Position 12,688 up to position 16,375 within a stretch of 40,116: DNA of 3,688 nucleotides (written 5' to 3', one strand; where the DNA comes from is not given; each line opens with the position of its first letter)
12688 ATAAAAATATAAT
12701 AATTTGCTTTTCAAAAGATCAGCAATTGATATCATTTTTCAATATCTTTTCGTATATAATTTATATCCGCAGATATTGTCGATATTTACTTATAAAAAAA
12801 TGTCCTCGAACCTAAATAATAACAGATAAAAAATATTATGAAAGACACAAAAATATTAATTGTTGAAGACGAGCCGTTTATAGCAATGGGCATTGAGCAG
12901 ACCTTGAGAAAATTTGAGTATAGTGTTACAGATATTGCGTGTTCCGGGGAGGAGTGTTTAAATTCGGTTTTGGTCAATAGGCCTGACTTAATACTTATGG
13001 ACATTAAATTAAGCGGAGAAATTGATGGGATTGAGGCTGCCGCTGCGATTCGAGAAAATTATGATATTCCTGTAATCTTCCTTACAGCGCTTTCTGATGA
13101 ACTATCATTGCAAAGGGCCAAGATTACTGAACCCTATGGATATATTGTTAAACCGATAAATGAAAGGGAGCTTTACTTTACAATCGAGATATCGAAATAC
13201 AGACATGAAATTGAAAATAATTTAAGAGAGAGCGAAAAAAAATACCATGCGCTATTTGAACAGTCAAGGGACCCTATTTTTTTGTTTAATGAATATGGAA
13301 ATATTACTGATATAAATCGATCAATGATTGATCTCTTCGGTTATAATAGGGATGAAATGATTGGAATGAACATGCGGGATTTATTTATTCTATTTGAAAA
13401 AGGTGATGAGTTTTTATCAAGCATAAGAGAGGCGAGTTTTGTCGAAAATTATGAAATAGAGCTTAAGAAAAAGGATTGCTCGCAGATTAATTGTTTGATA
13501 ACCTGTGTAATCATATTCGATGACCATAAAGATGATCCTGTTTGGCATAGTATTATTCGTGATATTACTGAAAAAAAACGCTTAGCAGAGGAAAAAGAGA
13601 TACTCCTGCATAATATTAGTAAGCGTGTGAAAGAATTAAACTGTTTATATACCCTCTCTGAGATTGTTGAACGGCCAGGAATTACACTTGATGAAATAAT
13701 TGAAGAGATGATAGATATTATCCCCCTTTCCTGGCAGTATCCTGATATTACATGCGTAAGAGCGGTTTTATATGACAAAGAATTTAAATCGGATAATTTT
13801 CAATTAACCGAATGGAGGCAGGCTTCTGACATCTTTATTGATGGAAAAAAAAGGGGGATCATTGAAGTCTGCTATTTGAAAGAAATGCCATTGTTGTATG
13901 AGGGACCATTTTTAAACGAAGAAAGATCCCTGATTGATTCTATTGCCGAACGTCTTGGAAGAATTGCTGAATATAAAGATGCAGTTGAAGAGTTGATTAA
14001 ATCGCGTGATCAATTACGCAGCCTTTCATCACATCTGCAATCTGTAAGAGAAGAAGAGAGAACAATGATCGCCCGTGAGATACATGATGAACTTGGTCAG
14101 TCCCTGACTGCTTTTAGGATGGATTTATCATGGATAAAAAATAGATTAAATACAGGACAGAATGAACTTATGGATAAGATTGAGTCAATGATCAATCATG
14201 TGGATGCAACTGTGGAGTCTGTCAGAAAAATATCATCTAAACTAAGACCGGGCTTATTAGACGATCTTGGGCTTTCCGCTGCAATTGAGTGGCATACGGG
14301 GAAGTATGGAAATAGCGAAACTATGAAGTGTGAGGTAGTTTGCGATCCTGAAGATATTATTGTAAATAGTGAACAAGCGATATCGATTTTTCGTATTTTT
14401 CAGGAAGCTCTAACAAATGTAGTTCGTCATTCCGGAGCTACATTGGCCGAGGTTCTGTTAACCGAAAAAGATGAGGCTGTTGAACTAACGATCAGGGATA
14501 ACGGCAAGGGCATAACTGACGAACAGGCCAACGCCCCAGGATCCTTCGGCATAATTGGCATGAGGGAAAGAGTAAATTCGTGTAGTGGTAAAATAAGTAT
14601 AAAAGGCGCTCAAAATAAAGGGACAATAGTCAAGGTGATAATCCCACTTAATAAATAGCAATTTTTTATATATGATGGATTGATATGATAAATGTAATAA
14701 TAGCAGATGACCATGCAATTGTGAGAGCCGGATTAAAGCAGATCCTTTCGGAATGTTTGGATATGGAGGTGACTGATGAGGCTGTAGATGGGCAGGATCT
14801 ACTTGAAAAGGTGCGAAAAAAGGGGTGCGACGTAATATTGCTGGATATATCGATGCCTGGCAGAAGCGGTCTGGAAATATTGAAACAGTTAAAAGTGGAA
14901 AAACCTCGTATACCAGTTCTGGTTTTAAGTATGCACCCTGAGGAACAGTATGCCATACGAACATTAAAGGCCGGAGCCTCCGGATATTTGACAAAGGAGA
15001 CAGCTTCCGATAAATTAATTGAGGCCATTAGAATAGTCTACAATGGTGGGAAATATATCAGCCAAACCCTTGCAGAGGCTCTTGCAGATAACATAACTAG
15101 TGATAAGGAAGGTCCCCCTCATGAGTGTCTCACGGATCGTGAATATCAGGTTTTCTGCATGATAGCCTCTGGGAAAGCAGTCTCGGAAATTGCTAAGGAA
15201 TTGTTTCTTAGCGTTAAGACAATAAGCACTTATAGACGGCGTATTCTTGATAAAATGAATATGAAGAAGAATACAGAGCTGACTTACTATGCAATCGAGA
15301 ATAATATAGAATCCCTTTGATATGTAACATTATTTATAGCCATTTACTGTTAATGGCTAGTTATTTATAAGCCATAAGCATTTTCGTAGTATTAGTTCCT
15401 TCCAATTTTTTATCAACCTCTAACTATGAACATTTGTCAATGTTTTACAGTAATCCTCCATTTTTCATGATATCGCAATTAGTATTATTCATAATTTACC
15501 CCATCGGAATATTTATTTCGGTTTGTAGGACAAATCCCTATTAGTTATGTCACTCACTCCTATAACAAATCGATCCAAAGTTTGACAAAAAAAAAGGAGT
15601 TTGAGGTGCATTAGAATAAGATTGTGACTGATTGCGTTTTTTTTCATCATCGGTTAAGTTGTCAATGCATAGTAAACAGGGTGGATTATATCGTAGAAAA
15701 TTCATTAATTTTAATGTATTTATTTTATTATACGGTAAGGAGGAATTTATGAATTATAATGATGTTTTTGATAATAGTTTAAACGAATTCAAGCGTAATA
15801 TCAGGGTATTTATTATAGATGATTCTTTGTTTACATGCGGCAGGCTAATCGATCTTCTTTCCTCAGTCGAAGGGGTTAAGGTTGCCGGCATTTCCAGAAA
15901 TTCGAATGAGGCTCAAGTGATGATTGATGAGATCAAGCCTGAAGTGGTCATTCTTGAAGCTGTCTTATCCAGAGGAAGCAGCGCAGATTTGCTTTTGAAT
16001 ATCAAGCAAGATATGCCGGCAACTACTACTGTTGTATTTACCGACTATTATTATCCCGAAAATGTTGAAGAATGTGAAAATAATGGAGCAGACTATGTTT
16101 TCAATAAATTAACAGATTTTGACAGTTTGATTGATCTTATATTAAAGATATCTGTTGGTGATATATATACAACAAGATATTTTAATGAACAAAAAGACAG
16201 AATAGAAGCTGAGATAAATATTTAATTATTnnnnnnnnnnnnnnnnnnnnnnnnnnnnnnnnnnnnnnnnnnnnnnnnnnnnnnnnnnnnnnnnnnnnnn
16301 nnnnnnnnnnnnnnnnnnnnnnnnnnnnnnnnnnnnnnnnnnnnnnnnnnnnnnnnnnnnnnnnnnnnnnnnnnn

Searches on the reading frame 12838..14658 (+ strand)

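Call 7: search_protein_families(library=pfam, proteins=[window:12838-14658:+], max_evalue=0.001)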
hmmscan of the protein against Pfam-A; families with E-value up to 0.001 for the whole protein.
window:12838-14658:+ (606 aa): 8 families
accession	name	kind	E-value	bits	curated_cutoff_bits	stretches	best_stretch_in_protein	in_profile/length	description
PF00072.30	Response_reg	-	5.1e-22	78.6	30.2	1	6-113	1-107/111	Response regulator receiver domain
PF13426.13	PAS_9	-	4.7e-16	59.4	27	1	145-245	2-103/103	PAS domain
PF07730.19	HisKA_3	-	4.7e-14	53.1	24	1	407-473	1-67/68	Histidine kinase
PF00989.32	PAS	-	8.3e-12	45.6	22.6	1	135-229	2-99/113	PAS fold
PF02518.31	HATPase_c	-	6.2e-11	43.2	26.4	1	514-605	3-110/111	Histidine kinase-, DNA gyrase B-, and HSP90-like ATPase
PF13188.13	PAS_8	-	3.1e-09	36.8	21.8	1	135-187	2-55/65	PAS domain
PF08448.16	PAS_4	-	2.4e-05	25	23.1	1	140-199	1-59/110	PAS fold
PF13581.12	HATPase_c_2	-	8.8e-05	23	27.4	1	511-572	26-102/127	Histidine kinase-like ATPase domain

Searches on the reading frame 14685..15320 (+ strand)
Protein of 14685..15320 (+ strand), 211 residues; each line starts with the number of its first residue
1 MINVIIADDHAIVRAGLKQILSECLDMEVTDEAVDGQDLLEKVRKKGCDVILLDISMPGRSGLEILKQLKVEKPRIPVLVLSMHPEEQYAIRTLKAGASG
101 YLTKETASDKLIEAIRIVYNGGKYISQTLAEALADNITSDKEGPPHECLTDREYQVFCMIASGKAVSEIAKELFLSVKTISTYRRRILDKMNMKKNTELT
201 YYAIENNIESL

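Call 6: search_protein_families(library=pfam, proteins=[window:14685-15320:+], max_evalue=0.001)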
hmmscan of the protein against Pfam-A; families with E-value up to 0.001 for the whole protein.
window:14685-15320:+ (211 aa): 2 families
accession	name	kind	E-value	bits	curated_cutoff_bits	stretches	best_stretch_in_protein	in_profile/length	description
PF00072.30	Response_reg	-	4.6e-31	107.7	30.2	1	4-116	1-111/111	Response regulator receiver domain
PF00196.25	GerE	-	6.8e-17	61.3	23.5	1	148-203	2-57/57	Bacterial regulatory proteins, luxR family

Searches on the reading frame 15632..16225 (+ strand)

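Call 6: search_protein_families(library=pfam, proteins=[window:15632-16225:+], max_evalue=0.001)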
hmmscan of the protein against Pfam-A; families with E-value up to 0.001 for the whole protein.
window:15632-16225:+ (197 aa): 1 family
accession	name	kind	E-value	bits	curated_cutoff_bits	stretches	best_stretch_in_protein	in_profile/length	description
PF00072.30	Response_reg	-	2.9e-07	31.1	30.2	1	59-170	1-110/111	Response regulator receiver domain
